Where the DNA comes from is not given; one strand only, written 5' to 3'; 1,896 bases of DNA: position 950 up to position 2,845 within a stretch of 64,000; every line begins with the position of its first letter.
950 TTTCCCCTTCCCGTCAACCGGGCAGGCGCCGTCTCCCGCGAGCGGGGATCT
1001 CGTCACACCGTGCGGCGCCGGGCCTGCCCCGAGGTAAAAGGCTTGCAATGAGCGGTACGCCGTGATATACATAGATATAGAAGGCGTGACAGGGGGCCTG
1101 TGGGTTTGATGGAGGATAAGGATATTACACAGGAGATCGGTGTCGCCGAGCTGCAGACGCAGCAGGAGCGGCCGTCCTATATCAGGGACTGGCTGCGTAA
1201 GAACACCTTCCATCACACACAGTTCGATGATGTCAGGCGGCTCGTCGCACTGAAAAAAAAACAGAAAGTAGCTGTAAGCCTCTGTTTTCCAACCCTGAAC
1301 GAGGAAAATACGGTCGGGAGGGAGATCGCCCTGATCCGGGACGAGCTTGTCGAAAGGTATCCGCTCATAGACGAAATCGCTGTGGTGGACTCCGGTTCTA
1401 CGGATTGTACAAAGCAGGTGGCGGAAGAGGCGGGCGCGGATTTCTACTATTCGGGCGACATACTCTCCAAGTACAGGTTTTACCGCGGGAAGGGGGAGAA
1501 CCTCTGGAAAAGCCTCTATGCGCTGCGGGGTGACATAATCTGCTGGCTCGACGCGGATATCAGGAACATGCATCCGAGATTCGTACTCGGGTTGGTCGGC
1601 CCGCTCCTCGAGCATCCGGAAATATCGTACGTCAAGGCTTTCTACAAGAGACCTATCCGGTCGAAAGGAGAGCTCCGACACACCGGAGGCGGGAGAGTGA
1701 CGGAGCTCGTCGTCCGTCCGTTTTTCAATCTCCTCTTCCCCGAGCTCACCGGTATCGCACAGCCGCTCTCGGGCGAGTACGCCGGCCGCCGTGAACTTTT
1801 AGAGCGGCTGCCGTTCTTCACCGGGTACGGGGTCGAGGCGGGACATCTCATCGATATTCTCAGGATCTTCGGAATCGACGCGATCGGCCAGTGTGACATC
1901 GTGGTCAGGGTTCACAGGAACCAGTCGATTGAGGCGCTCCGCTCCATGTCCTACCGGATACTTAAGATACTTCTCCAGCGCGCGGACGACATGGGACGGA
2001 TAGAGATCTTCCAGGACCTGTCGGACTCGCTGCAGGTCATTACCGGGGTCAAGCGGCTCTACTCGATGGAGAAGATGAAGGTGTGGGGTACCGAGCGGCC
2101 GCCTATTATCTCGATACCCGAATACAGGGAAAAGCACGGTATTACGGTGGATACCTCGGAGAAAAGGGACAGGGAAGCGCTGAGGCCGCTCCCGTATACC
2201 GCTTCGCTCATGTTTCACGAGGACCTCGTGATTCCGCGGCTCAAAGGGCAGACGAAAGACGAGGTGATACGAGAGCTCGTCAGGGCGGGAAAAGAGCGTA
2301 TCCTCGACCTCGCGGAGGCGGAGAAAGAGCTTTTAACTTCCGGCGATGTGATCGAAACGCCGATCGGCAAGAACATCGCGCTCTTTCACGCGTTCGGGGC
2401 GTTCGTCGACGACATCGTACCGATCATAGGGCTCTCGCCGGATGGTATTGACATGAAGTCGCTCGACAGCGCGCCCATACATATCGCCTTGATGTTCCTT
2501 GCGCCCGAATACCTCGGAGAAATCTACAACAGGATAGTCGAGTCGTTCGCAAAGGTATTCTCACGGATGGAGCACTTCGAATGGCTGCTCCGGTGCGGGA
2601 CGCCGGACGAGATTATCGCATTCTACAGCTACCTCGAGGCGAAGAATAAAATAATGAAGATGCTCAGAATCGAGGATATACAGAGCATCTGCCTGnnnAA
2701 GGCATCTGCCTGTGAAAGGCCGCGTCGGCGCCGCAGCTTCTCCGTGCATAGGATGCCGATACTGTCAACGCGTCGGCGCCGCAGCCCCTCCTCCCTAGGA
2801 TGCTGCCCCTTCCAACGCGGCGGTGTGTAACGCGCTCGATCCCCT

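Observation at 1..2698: Glucosyl-3-phosphoglycerate synthase fused to a PTS EIIA(Ntr)-type domain, divergent from a GH13_18 glucosylglycerate/sucrose-type phosphorylase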

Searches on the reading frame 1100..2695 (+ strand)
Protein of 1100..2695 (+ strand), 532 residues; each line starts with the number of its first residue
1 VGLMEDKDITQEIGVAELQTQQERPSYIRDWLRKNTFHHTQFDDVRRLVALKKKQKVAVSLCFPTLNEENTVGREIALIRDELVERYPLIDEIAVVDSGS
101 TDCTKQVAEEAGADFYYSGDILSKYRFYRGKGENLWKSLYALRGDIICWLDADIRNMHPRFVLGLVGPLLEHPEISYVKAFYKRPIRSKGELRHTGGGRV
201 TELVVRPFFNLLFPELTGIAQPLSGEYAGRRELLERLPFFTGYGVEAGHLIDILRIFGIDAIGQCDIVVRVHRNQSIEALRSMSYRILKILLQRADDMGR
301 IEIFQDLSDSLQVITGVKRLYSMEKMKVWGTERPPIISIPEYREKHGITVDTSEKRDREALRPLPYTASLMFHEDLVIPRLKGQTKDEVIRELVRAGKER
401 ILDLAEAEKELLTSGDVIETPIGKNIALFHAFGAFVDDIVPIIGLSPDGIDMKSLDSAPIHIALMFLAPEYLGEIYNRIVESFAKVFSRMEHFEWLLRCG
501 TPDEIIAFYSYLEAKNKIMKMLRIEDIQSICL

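Call 4: search_protein_families(library=pfam, proteins=[window:1100-2695:+], max_evalue=0.1)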
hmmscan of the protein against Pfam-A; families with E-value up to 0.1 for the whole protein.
window:1100-2695:+ (532 aa): 3 families
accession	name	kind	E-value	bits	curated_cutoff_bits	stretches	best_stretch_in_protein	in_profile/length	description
PF00359.27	PTS_EIIA_2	-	1.3e-13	51.6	27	1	371-508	2-140/144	Phosphoenolpyruvate-dependent sugar phosphotransferase system, EIIA 2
PF00535.33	Glycos_transf_2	-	2.8e-12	47.3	23.3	1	60-233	1-163/168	Glycosyl transferase family 2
PF09488.16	Osmo_MPGsynth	-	0.0039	16.5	27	1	188-262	209-283/381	Mannosyl-3-phosphoglycerate synthase (osmo_MPGsynth)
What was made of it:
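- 2210..2623 (+): PTS EIIA type-2 (Ntr-type) fold domain (aa 371-508) with a remodelled active site. PF00359, 51.6 bits against cutoff 27 (call 4).
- On PTS EIIA type 2 / EIIA(Ntr) (PF00359, PtsN): 51.6 bits against 27, covering 2-140 of 144 model positions (call 4)
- Checked: Residues 371-508 match Pfam PTS_EIIA_2 PF00359 over 2-140 of 144 model positions (E=1.3e-13, 51.6 bits, cutoff 27; call 4).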

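Call 5: search_protein_families(library=ncbifam, proteins=[window:1100-2695:+], max_evalue=0.1)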
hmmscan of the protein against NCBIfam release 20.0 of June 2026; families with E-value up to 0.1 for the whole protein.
window:1100-2695:+ (532 aa): 10 families
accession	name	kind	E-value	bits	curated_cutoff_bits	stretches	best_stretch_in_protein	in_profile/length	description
NF010496.0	PRK13915.1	equivalog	2.9e-111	371.4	262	1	29-340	6-306/307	glucosyl-3-phosphoglycerate synthase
NF040724.1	GpgS_Meth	equivalog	1.1e-08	34.4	700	1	128-313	119-318/402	glucosyl-3-phosphoglycerate synthase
TIGR04182.1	glyco_TIGR04182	equivalog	1.6e-06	27.7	325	1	59-170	2-98/293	S-layer glycoprotein N-glycosyltransferase AglJ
TIGR00848.1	fruA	subfamily_domain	6.4e-06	26.1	103.5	1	372-487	2-120/129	fructose PTS transporter subunit IIA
TIGR04283.1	glyco_like_mftF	equivalog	0.00012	21.7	182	1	60-155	2-84/221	TIGR04283 family arsenosugar biosynthesis glycosyltransferase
TIGR03937.1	PgaC_IcaA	equivalog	0.0014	17.6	422.3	1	45-175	33-156/407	poly-beta-1,6-N-acetyl-D-glucosamine synthase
NF007389.0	PRK09913.1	equivalog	0.0033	17.4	151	1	372-507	4-140/148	PTS fructose transporter subunit IIA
NF045692.1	OglycostaseCruG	equivalog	0.033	13.1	600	1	56-110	40-90/386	2'-O-glycosyltransferase CruG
NF007986.1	PRK10714.1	equivalog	0.051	12.6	529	0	58-157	7-104/316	undecaprenyl-phosphate 4-deoxy-4-formamido-L-arabinose transferase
TIGR02460.1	osmo_MPGsynth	equivalog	0.052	12.5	351.2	1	213-268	234-295/383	mannosyl-3-phosphoglycerate synthase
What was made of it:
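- On GT81 glucosyl-3-phosphoglycerate synthase (GpgS): 371.4 bits against cutoff 262, aa 29-340 (call 5)
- Checked: Residues 29-340 match the NCBIfam GpgS equivalog NF010496 (E=2.9e-111, 371.4 bits, cutoff 262; call 5).
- The NCBIfam GpgS equivalog is passed by more than 100 bits, while the MPG synthase models score only 12-17 bits (calls 4, 5).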

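Call 6: find_homologous_proteins(query=window:1100-2695:+, max_evalue=0.00001)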
Query window:1100-2695:+ (532 aa): 7939 proteins with E <= 0.00001 among 8000 candidates; the best 120 are listed.
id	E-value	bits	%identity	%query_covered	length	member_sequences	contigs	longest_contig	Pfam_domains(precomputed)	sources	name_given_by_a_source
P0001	0.0e+0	1126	93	99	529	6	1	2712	PF00359.28,PF00535.33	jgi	jgi:glucosyl-3-phosphoglycerate synthase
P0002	0.0e+0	1041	85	99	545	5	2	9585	PF00359.28,PF00535.33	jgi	jgi:glucosyl-3-phosphoglycerate synthase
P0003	0.0e+0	1028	85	99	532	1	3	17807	PF00359.28,PF00535.33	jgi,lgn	jgi:glucosyl-3-phosphoglycerate synthase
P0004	0.0e+0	1020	83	99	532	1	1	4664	PF00359.28,PF00535.33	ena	-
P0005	0.0e+0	1015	83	99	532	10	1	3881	PF00359.28,PF00535.33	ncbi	-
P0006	4.5e-282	954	78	99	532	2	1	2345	PF00359.28,PF00535.33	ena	-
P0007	7.0e-281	950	77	99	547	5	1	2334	PF00359.28,PF00535.33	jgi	jgi:glucosyl-3-phosphoglycerate synthase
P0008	1.3e-262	890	73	97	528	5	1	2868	PF00359.28,PF00535.33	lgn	-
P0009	3.4e-262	889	75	97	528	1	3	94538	PF00359.28,PF00535.33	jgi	jgi:glucosyl-3-phosphoglycerate synthase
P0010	8.9e-262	887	73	97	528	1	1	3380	PF00359.28,PF00535.33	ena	-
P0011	2.8e-260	882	73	97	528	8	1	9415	PF00359.28,PF00535.33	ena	-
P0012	3.2e-260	882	72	97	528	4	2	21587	PF00359.28,PF00535.33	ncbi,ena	-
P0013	6.6e-258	874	72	97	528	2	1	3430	PF00359.28,PF00535.33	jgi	jgi:glucosyl-3-phosphoglycerate synthase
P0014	4.7e-256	868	70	97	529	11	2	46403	PF00359.28,PF00535.33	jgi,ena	-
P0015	1.1e-255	867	71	97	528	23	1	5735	PF00359.28,PF00535.33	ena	-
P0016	6.1e-254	861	71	97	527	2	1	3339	PF00359.28,PF00535.33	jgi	jgi:glucosyl-3-phosphoglycerate synthase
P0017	2.5e-253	859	71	97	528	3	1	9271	PF00359.28,PF00535.33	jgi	jgi:glucosyl-3-phosphoglycerate synthase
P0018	1.7e-252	857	75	94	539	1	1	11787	PF00359.28,PF00535.33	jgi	jgi:glucosyl-3-phosphoglycerate synthase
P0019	3.1e-252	856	72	96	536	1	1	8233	PF00359.28,PF00535.33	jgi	-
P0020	5.6e-252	855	72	96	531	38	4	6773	PF00359.28,PF00535.33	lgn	-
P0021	1.2e-251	854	71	99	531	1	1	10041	PF00359.28,PF00535.33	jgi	jgi:glucosyl-3-phosphoglycerate synthase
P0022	3.1e-251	852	70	97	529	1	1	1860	PF00359.28,PF00535.33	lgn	-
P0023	3.4e-251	852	73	96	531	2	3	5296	PF00359.28,PF00535.33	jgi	jgi:glucosyl-3-phosphoglycerate synthase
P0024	5.6e-251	852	70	97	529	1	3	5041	PF00359.28,PF00535.33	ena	-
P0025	8.7e-251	851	69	100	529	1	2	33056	PF00359.28,PF00535.33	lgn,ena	-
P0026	1.1e-250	851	72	96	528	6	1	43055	PF00359.28,PF00535.33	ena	-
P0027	2.2e-250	850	71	97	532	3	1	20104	PF00359.28,PF00535.33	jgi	jgi:glucosyl-3-phosphoglycerate synthase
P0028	5.6e-250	848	71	95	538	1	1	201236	PF00359.28,PF00535.33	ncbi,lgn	-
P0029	3.0e-249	846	70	97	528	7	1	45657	PF00359.28,PF00535.33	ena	-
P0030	8.4e-249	844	71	97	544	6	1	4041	PF00359.28,PF00535.33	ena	-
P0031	1.1e-248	844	71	97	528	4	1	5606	PF00359.28,PF00535.33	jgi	jgi:glucosyl-3-phosphoglycerate synthase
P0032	1.2e-248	844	74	96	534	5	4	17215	PF00359.28,PF00535.33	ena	-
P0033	1.7e-247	840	70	97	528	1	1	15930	PF00359.28,PF00535.33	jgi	jgi:glucosyl-3-phosphoglycerate synthase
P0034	2.5e-247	840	71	98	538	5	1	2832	PF00359.28,PF00535.33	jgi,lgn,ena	-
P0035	9.5e-247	838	71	96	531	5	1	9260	PF00359.28,PF00535.33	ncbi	-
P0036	1.5e-246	837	70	100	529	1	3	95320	PF00359.28,PF00535.33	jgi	-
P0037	2.4e-246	836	70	97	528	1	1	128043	PF00359.28,PF00535.33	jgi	-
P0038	7.7e-246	835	70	95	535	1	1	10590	PF00359.28,PF00535.33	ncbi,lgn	ncbi:MAG: glucosyl-3-phosphoglycerate synthase [Spirochaetota bacterium]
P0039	2.0e-243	827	69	96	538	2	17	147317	PF00359.28,PF00535.33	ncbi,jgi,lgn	-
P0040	2.1e-243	827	69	99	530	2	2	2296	PF00359.28,PF00535.33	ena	-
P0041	2.9e-243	826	70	94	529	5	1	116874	PF00359.28,PF00535.33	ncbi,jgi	-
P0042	4.2e-242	822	69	99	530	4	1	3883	PF00359.28,PF00535.33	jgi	-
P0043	8.7e-242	821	69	97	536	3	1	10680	PF00359.28,PF00535.33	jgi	jgi:glucosyl-3-phosphoglycerate synthase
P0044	3.4e-238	809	66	100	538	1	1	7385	PF00359.28,PF00535.33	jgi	jgi:glucosyl-3-phosphoglycerate synthase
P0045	8.1e-237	805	70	94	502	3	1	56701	PF00359.28,PF00535.33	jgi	-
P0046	1.8e-236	804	69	97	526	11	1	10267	PF00359.28,PF00535.33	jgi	-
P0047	2.7e-233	793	65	98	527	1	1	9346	PF00359.28,PF00535.33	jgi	-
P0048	1.4e-225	768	71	91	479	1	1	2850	PF00359.28,PF00535.33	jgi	jgi:glucosyl-3-phosphoglycerate synthase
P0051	5.2e-186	637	75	69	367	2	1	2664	PF00359.28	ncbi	ncbi:hypothetical protein ES703_82109 [subsurface metagenome]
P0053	3.9e-159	549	74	63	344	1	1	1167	PF00359.28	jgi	jgi:mannitol/fructose-specific phosphotransferase system IIA component (Ntr-type)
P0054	7.4e-138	478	46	91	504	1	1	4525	PF00359.28,PF00535.33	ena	-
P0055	2.5e-137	477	46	93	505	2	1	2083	PF00359.28,PF00535.33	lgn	-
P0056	4.0e-137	476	46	92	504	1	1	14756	PF00359.28,PF00535.33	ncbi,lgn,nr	ncbi:MAG: glucosyl-3-phosphoglycerate synthase [Candidatus Eisenbacteria bacterium]|nr:glucosyl-3-ph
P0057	5.4e-136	472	47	91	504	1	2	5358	PF00359.28,PF00535.33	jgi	jgi:glucosyl-3-phosphoglycerate synthase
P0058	6.7e-136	472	46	92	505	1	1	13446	PF00359.28,PF00535.33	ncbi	-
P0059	9.7e-136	471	47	90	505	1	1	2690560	PF00359.28,PF00535.33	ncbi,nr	ncbi:MAG: glucosyl-3-phosphoglycerate synthase [Candidatus Eiseniibacteriota bacterium]|nr:MAG: gluc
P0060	3.7e-134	466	46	90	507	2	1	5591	PF00359.28,PF00535.33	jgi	jgi:mannitol/fructose-specific phosphotransferase system IIA component (Ntr-type)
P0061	4.9e-134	466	45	90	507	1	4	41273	PF00359.28,PF00535.33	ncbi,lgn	-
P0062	2.0e-133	464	47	90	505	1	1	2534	PF00359.28,PF00535.33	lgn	-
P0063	2.8e-133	463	48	89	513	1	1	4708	PF00359.28,PF00535.33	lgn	-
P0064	4.0e-133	463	46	92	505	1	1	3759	PF00359.28,PF00535.33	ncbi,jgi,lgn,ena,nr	ncbi:MAG TPA: glucosyl-3-phosphoglycerate synthase [Spirochaetia bacterium]|nr:glucosyl-3-phosphogly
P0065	4.3e-133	463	47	90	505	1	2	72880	PF00359.28,PF00535.33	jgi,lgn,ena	-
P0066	5.1e-133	462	46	90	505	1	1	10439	PF00359.28,PF00535.33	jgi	jgi:glucosyl-3-phosphoglycerate synthase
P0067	1.3e-131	458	46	93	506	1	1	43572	PF00359.28,PF00535.33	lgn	-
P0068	1.3e-131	458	48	91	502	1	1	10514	PF00359.28,PF00535.33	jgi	jgi:glucosyl-3-phosphoglycerate synthase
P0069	3.0e-131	457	46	91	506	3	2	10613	PF00359.28,PF00535.33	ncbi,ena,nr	ncbi:MAG TPA: glucosyl-3-phosphoglycerate synthase [Sediminispirochaeta sp.]|nr:glucosyl-3-phosphogl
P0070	4.2e-131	456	45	93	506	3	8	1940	PF00359.28,PF00535.33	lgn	-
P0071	4.7e-131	456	46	91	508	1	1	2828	PF00359.28,PF00535.33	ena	-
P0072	4.7e-131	456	45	93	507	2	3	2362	PF00359.28,PF00535.33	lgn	-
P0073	4.7e-131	456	46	90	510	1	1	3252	PF00359.28,PF00535.33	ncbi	ncbi:MAG: glucosyl-3-phosphoglycerate synthase [Candidatus Eisenbacteria bacterium]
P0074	1.4e-130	454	46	92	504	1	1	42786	PF00359.28,PF00535.33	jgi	jgi:mannitol/fructose-specific phosphotransferase system IIA component (Ntr-type)/glycosyltransferas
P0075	2.8e-130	453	45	93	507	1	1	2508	PF00359.28,PF00535.33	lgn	-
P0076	6.3e-130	452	45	91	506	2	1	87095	PF00359.28,PF00535.33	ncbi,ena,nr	ncbi:MAG TPA: glucosyl-3-phosphoglycerate synthase [Spirochaetia bacterium]|nr:glucosyl-3-phosphogly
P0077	6.8e-130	452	45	91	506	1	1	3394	PF00359.28,PF00535.33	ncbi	ncbi:glucosyl-3-phosphoglycerate synthase [Salinispira pacifica]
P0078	7.5e-130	452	47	91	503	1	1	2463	PF00359.28,PF00535.33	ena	-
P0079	1.1e-129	451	44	93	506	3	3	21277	PF00359.28,PF00535.33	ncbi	ncbi:MAG: glucosyl-3-phosphoglycerate synthase [Spirochaetota bacterium]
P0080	1.3e-129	451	45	90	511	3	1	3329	PF00359.28,PF00535.33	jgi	-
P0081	2.4e-129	450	46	90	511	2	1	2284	PF00359.28,PF00535.33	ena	-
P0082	3.3e-129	450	50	83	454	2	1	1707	PF00359.28,PF00535.33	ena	-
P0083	1.2e-128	448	46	86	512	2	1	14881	PF00359.28,PF00535.33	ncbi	-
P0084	1.5e-128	448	46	90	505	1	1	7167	PF00359.28,PF00535.33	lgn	-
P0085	2.0e-128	447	44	93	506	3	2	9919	PF00359.28,PF00535.33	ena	-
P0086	2.2e-128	447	44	93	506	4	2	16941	PF00359.28,PF00535.33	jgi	-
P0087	2.9e-128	447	45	93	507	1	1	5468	PF00359.28,PF00535.33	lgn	-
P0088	4.3e-128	446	45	93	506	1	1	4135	PF00359.28,PF00535.33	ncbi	-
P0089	6.1e-128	446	44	93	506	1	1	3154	PF00359.28,PF00535.33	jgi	-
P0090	3.8e-127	443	44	93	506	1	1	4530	PF00359.28,PF00535.33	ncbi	-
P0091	4.1e-127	443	44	95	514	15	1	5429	PF00359.28,PF00535.33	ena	-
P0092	7.5e-127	442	44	93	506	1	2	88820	PF00359.28,PF00535.33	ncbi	-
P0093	8.4e-127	442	45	91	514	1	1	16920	PF00359.28,PF00535.33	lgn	-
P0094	9.5e-127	442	44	91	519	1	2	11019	PF00359.28,PF00535.33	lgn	-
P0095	1.2e-126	441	46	91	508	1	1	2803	PF00359.28,PF00535.33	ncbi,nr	ncbi:MAG: glucosyl-3-phosphoglycerate synthase [Spirochaetales bacterium]|nr:glucosyl-3-phosphoglyce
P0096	1.6e-126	441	46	91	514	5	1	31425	PF00359.28,PF00535.33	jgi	-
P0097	4.9e-126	439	45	92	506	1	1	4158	PF00359.28,PF00535.33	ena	-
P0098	2.3e-125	437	44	93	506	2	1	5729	PF00359.28,PF00535.33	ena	-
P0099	3.6e-125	437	44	93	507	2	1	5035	PF00359.28,PF00535.33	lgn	-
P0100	9.4e-125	435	43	93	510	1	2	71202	PF00359.28,PF00535.33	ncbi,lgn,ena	-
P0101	1.5e-124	434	46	92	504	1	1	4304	PF00359.28,PF00535.33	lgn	-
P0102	3.0e-124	433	45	90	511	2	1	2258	PF00359.28,PF00535.33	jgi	-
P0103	5.9e-124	433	46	91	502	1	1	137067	PF00359.28,PF00535.33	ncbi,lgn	-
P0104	6.7e-124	432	44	92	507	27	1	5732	PF00359.28,PF00535.33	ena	-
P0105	1.2e-123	431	43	93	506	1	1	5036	PF00359.28,PF00535.33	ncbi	-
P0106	1.3e-123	431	44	93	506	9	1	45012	PF00359.28,PF00535.33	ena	-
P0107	1.6e-123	431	44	93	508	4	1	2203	PF00359.28,PF00535.33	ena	-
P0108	2.3e-123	431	43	92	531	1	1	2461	PF00359.28,PF00535.33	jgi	jgi:glucosyl-3-phosphoglycerate synthase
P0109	3.0e-123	430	44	92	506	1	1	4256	PF00359.28,PF00535.33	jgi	-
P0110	2.6e-122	427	43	93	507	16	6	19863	PF00359.28,PF00535.33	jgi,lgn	jgi:glucosyl-3-phosphoglycerate synthase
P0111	8.1e-122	425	44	93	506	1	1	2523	PF00359.28,PF00535.33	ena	-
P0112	8.6e-122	425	45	92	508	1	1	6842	PF00359.28,PF00535.33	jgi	jgi:glucosyl-3-phosphoglycerate synthase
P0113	2.1e-121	424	43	93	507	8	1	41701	PF00359.28,PF00535.33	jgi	jgi:glucosyl-3-phosphoglycerate synthase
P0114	2.2e-121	424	44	93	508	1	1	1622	PF00359.28,PF00535.33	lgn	-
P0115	1.4e-120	421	44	93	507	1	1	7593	PF00359.28,PF00535.33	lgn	-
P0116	5.2e-119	416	43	92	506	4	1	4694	PF00359.28,PF00535.33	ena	-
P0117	7.6e-118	412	45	83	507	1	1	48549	PF00359.28,PF00535.33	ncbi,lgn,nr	ncbi:MAG: glucosyl-3-phosphoglycerate synthase [Calditrichaeota bacterium]|nr:MAG: glucosyl-3-phosph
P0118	9.1e-118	412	42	93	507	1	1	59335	PF00359.28,PF00535.33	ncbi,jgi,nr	ncbi:MAG: glucosyl-3-phosphoglycerate synthase [Calditrichaeota bacterium]|nr:glucosyl-3-phosphoglyc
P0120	5.9e-117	409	42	91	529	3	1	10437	PF00359.28,PF00535.33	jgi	-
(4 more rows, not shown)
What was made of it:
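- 1100..2698 (+): Complete gene for the 532-aa GpgS-EIIA fusion protein (GTG start; an alternative ATG lies at 1109). Homologues at 65-93% identity have the same length and architecture (call 6).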

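Call 21: find_encoding_contigs(protein=P0059, flank=10000, max_places=1)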
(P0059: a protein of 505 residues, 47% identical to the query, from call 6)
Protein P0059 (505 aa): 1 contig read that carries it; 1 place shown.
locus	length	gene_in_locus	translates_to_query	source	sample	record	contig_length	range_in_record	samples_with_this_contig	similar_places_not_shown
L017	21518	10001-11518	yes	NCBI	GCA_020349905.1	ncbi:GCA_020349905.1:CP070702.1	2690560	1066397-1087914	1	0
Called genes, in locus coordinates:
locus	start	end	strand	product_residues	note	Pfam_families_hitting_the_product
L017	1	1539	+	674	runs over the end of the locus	PF16254:DUF4910, PF04389:Peptidase_M28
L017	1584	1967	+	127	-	PF03061:4HBT, PF13279:4HBT_2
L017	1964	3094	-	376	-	PF01063:Aminotran_4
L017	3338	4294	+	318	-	PF26233:NicX, PF02073:Peptidase_M29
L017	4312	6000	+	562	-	PF00209:SNF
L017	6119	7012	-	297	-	-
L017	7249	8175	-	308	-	PF01040:UbiA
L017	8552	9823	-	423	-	PF01979:Amidohydro_1, PF07969:Amidohydro_3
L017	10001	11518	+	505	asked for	PF00535:Glycos_transf_2, PF00359:PTS_EIIA_2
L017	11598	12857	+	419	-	PF00535:Glycos_transf_2 (faint), PF21969:MGS_GT (weak)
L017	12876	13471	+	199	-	PF05552:MS_channel_1st_1 (faint)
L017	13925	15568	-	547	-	PF12796:Ank_2, PF13606:Ank_3 (faint), PF13857:Ank_5 (weak), PF13637:Ank_4, PF00023:Ank, PF13857:Ank_5, PF00144:Beta-lactamase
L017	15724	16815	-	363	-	PF00561:Abhydrolase_1, PF12697:Abhydrolase_6, PF12146:Hydrolase_4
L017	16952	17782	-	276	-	PF00753:Lactamase_B (weak)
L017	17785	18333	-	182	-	-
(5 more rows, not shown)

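Call 22: find_encoding_contigs(protein=P0118, flank=10000, max_places=1)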
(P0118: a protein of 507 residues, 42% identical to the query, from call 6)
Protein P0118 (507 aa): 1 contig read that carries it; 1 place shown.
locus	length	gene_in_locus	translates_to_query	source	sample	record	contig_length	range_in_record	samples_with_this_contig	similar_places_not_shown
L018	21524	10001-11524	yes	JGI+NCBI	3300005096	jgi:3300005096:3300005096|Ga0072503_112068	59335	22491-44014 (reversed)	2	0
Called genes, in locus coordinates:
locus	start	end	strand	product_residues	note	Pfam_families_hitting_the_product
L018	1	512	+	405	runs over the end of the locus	PF00089:Trypsin, PF13365:Trypsin_2, PF00595:PDZ, PF13180:PDZ_2, PF17820:PDZ_6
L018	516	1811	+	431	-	PF00206:Lyase_1, PF10397:ADSL_C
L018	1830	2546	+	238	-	PF01259:SAICAR_synt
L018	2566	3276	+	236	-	PF02666:PS_Dcarbxylase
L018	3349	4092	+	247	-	PF01066:CDP-OH_P_transf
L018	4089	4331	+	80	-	PF02700:PurS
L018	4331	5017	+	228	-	PF07685:GATase_3, PF13507:GATase_5, PF00117:GATase (weak), PF01965:DJ-1_PfpI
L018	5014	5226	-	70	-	-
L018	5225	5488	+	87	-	PF14209:DUF4321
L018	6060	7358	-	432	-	PF00155:Aminotran_1_2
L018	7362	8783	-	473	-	PF00375:SDF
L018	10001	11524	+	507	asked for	PF00535:Glycos_transf_2, PF00359:PTS_EIIA_2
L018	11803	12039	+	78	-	-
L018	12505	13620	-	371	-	PF13506:Glyco_transf_21, PF13641:Glyco_tranf_2_3, PF00535:Glycos_transf_2, PF13704:Glyco_tranf_2_4 (weak), PF13632:Glyco_trans_2_3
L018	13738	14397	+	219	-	PF03886:ABC_trans_aux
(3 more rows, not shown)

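Call 23: find_encoding_contigs(protein=P0076, flank=10000, max_places=1)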
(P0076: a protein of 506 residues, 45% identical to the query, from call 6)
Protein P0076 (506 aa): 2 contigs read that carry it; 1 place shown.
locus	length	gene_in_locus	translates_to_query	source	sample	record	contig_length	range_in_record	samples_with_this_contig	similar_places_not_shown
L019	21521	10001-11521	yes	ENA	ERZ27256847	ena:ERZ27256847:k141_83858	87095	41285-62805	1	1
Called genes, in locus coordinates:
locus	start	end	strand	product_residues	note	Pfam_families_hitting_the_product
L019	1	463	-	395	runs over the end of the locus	PF00278:Orn_DAP_Arg_deC, PF02784:Orn_Arg_deC_N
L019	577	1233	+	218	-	PF08551:DUF1751 (weak), PF01694:Rhomboid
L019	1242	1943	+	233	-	PF27391:TP_0983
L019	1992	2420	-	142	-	PF02681:DUF212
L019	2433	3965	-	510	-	PF00528:BPD_transp_1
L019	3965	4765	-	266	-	PF00005:ABC_tran, PF13304:AAA_21 (faint)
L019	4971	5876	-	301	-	PF12974:Phosphonate-bd, PF09084:NMT1 (weak)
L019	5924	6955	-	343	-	PF13581:HATPase_c_2, PF02518:HATPase_c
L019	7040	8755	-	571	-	PF00488:MutS_V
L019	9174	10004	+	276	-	PF00106:adh_short, PF08659:KR, PF13561:adh_short_C2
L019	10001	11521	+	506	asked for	PF00535:Glycos_transf_2, PF00359:PTS_EIIA_2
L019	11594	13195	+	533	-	PF00072:Response_reg, PF17853:GGDEF_2, PF00165:HTH_AraC (weak), PF12833:HTH_18, PF00165:HTH_AraC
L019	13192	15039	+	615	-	PF02743:dCache_1, PF00672:HAMP, PF06580:His_kinase, PF02518:HATPase_c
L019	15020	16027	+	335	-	PF00532:Peripla_BP_1, PF13407:Peripla_BP_4, PF13377:Peripla_BP_3 (weak)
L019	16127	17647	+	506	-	PF02463:SMC_N (faint), PF00005:ABC_tran, PF13304:AAA_21 (faint), PF00005:ABC_tran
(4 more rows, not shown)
